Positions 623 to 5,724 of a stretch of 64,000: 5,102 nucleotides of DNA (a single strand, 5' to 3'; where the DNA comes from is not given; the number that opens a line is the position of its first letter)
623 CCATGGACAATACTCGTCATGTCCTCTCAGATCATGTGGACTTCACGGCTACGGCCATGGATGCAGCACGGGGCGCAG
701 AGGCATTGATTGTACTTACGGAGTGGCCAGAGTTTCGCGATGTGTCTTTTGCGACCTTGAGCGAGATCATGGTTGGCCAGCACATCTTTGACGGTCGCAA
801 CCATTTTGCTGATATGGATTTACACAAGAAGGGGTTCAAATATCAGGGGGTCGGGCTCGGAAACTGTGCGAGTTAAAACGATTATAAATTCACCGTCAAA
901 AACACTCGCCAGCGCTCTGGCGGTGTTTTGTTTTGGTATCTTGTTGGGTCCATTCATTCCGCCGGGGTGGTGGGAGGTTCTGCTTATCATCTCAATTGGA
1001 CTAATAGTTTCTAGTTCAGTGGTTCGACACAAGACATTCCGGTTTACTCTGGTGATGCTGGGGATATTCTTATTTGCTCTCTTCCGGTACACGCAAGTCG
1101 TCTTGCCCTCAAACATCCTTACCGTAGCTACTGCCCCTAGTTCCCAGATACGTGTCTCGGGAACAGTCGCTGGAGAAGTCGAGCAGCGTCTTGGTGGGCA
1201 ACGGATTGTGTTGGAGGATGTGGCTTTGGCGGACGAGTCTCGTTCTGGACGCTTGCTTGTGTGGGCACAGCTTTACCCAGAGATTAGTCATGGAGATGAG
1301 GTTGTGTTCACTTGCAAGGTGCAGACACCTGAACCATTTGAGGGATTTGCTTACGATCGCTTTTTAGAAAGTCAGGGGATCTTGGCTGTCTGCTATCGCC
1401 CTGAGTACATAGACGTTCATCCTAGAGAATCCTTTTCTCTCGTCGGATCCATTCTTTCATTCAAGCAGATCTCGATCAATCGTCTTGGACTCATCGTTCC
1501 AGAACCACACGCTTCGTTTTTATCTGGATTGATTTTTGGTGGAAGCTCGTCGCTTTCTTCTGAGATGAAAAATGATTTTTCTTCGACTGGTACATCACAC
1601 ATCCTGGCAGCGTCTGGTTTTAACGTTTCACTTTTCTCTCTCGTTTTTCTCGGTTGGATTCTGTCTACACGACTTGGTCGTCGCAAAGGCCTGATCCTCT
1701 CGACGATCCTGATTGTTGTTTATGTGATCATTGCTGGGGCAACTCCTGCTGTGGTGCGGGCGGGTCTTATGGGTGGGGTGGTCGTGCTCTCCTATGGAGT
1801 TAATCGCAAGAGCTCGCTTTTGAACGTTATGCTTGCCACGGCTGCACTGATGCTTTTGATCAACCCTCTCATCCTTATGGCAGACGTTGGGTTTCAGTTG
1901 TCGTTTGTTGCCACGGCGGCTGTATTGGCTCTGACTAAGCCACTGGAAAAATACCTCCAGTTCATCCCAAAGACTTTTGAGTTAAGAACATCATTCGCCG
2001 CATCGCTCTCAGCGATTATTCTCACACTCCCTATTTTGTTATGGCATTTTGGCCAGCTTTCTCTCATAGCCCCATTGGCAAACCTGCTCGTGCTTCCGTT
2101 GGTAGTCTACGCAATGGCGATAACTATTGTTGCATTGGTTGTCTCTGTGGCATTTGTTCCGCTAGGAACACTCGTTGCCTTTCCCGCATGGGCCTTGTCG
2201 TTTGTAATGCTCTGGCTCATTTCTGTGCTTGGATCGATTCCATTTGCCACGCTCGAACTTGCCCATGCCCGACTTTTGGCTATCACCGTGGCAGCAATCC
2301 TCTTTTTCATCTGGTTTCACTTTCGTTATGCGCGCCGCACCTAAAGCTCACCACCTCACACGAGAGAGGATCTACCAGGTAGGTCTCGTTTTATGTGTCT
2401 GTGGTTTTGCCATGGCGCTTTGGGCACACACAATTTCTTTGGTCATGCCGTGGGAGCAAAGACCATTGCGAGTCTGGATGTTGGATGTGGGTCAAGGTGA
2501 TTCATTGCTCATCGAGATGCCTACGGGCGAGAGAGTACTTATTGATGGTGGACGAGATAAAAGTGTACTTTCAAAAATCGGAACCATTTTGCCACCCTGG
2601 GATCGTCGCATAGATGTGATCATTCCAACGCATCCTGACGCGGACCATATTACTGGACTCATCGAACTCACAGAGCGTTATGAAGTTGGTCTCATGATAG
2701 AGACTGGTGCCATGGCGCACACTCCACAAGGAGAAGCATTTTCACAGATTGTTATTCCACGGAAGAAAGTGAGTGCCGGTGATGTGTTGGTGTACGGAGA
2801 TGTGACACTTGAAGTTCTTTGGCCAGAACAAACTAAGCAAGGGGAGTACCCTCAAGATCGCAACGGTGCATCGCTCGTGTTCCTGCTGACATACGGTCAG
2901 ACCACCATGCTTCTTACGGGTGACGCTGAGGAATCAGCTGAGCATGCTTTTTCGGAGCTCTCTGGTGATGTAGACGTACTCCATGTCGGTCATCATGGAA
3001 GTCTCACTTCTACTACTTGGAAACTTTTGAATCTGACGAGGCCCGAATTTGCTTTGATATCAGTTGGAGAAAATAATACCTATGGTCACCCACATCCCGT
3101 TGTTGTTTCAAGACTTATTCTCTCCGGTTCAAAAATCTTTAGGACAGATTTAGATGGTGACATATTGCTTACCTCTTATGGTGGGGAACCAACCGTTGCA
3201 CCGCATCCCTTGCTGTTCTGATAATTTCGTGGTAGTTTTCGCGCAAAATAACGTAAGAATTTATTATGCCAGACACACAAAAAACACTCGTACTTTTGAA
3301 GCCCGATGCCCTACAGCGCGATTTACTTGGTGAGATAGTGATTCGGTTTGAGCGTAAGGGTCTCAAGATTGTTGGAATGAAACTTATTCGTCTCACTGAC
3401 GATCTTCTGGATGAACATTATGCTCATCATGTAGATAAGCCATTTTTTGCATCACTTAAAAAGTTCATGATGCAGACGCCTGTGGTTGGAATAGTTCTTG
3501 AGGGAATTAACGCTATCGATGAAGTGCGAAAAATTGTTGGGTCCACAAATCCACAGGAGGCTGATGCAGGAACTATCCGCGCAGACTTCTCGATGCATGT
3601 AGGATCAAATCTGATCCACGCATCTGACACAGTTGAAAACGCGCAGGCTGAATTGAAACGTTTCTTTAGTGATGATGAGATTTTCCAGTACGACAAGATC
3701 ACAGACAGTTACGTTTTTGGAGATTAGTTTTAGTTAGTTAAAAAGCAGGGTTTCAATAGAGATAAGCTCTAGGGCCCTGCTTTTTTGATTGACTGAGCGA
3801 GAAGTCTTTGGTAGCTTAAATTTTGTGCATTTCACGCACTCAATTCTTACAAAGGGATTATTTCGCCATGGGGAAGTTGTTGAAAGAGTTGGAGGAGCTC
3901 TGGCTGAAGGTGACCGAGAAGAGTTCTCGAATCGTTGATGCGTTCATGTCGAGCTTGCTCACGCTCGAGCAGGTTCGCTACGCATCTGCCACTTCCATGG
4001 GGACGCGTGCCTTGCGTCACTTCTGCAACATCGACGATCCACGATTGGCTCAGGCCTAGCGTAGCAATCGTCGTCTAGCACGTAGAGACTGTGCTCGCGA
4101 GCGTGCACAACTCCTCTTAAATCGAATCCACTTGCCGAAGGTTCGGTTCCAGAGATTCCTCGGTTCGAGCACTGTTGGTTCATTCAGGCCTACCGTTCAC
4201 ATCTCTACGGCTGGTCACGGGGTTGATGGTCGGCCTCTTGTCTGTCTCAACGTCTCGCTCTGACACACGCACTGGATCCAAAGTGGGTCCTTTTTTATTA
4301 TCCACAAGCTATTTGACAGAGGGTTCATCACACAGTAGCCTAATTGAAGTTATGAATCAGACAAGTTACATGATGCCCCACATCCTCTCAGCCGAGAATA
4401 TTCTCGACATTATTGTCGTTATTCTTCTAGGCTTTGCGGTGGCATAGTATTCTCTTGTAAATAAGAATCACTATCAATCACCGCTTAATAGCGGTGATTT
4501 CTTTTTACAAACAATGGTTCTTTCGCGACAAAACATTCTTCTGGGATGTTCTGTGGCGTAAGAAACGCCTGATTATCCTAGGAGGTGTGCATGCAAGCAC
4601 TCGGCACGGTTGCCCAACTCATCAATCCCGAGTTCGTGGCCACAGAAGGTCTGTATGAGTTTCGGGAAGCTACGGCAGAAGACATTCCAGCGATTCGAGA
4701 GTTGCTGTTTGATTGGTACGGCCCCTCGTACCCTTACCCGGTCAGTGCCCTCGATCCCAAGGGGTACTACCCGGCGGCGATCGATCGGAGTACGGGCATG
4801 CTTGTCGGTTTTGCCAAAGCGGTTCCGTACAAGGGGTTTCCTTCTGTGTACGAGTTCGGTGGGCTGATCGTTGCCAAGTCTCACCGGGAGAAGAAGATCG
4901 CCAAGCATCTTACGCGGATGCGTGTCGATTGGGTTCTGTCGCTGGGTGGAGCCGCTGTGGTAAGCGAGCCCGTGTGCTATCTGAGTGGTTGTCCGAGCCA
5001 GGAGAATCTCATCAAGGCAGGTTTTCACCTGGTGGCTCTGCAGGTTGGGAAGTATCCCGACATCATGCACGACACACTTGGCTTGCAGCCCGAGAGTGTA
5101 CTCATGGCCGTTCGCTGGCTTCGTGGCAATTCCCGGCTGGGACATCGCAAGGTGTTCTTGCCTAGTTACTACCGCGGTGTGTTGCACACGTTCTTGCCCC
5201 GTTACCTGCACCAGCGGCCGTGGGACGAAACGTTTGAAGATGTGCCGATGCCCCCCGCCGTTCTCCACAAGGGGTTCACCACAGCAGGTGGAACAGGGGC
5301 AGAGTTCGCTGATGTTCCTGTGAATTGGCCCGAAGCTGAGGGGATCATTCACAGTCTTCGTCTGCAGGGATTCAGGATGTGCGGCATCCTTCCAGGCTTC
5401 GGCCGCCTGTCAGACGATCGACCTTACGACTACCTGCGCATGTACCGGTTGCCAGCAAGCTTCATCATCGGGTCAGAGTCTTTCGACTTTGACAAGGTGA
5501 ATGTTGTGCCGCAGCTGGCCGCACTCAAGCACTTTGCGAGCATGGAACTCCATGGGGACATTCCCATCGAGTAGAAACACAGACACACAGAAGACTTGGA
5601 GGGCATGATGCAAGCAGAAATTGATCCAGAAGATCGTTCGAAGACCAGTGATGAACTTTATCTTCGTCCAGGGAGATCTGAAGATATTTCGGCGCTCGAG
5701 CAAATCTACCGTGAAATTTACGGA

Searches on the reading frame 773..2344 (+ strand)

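Call 7: search_protein_families(library=pfam, proteins=[window:773-2344:+], max_evalue=0.01)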
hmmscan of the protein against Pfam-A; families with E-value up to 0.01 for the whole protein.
window:773-2344:+ (523 aa): 2 families
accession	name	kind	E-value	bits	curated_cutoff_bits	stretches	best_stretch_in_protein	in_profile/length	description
PF03772.21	Competence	-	1.6e-49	169.1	23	1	253-516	1-265/270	Competence protein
PF13567.11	DUF4131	-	8.9e-15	55.2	31.6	1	64-208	5-158/165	Domain of unknown function (DUF4131)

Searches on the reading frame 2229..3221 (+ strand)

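Call 7: search_protein_families(library=pfam, proteins=[window:2229-3221:+], max_evalue=0.01)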
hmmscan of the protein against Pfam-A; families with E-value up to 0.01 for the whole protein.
window:2229-3221:+ (330 aa): 4 families
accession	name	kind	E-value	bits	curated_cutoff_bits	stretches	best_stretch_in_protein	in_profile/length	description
PF00753.33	Lactamase_B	-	6.9e-14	52.7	22.7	1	86-280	2-195/196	Metallo-beta-lactamase superfamily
PF12706.13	Lactamase_B_2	-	6.7e-08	32.8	27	1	102-252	2-161/200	Beta-lactamase superfamily domain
PF13483.12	Lactamase_B_3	-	8.8e-05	23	24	1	92-269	9-147/160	Beta-lactamase superfamily domain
PF02814.20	UreE_N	-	0.0031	17.5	26.9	0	65-107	10-51/62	UreE urease accessory protein, N-terminal domain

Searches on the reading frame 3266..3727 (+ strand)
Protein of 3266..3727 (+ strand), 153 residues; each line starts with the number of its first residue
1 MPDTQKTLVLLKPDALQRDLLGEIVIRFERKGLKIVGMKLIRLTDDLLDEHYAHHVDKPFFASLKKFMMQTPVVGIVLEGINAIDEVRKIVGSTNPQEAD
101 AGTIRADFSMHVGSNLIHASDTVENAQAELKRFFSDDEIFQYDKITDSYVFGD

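Call 34: search_protein_families(library=pfam, proteins=[window:3266-3727:+], max_evalue=0.1)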
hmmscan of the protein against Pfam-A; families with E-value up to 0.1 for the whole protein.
window:3266-3727:+ (153 aa): 1 family
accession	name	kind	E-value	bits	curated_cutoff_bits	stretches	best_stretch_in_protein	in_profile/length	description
PF00334.24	NDK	-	1.4e-51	174.3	27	1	5-139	1-135/135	Nucleoside diphosphate kinase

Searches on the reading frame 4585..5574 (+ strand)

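Call 5: search_protein_families(library=pfam, proteins=[window:4585-5574:+], max_evalue=0.1)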
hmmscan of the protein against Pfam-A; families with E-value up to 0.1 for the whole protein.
window:4585-5574:+ (329 aa): 2 families
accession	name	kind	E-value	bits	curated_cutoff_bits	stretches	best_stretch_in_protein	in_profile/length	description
PF00583.31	Acetyltransf_1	-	3.6e-05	24.4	20.7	1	45-122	27-93/116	Acetyltransferase (GNAT) family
PF13508.13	Acetyltransf_7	-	0.045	14.6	27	1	71-111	12-51/84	Acetyltransferase (GNAT) domain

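Call 54: search_protein_families(library=phrogs, proteins=[window:4585-5574:+], max_evalue=0.01)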
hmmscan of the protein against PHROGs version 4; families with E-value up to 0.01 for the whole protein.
window:4585-5574:+ (329 aa): 0 families

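Call 55: search_protein_families(library=padloc, proteins=[window:4585-5574:+], max_evalue=0.01)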
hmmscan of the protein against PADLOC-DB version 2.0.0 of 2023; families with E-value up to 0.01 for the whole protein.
window:4585-5574:+ (329 aa): 0 families

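Call 63: search_protein_families(library=ncbifam, proteins=[window:4585-5574:+], max_evalue=0.01)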
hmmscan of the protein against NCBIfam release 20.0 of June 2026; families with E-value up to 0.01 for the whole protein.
window:4585-5574:+ (329 aa): 0 families
